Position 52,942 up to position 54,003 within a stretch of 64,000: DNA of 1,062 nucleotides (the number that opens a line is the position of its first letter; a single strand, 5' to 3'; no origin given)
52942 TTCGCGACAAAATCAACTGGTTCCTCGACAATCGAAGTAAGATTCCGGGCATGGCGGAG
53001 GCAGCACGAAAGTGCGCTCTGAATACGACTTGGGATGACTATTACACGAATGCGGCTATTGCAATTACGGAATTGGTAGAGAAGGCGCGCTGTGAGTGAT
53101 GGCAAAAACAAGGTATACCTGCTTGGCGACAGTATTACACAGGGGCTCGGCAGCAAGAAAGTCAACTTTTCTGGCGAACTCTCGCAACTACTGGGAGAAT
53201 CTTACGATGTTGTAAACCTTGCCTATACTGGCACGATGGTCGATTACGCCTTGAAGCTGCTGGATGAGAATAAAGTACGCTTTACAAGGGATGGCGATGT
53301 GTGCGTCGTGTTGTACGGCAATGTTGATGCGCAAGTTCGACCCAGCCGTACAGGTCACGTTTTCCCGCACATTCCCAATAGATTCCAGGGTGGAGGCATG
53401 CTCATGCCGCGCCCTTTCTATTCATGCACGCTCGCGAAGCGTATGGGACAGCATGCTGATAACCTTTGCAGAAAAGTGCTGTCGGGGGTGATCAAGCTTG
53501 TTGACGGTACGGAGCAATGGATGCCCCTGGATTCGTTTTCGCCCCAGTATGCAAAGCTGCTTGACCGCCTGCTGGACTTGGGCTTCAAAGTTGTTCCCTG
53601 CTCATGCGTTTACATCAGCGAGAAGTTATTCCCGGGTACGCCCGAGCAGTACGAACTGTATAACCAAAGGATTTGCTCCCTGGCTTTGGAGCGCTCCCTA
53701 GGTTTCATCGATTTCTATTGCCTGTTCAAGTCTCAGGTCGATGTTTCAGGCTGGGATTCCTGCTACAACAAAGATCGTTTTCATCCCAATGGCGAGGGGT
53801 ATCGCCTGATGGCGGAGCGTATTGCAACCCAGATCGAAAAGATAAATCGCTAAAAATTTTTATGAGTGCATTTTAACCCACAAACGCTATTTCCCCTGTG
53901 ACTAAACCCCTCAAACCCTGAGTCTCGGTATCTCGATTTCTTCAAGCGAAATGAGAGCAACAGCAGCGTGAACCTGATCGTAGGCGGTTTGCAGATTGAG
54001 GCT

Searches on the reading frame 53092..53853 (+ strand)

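Call 20: search_protein_families(library=pfam, proteins=[window:53092-53853:+], max_evalue=0.001)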
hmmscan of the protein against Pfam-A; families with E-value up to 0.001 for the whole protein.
window:53092-53853:+ (253 aa): 2 families
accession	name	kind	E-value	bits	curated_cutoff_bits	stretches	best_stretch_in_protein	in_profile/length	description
PF13472.12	Lipase_GDSL_2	-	2.4e-14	54.6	32.9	1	10-239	1-178/178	GDSL-like Lipase/Acylhydrolase family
PF00657.28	Lipase_GDSL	-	1.1e-08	35.9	23.6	1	185-244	147-208/208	GDSL-like Lipase/Acylhydrolase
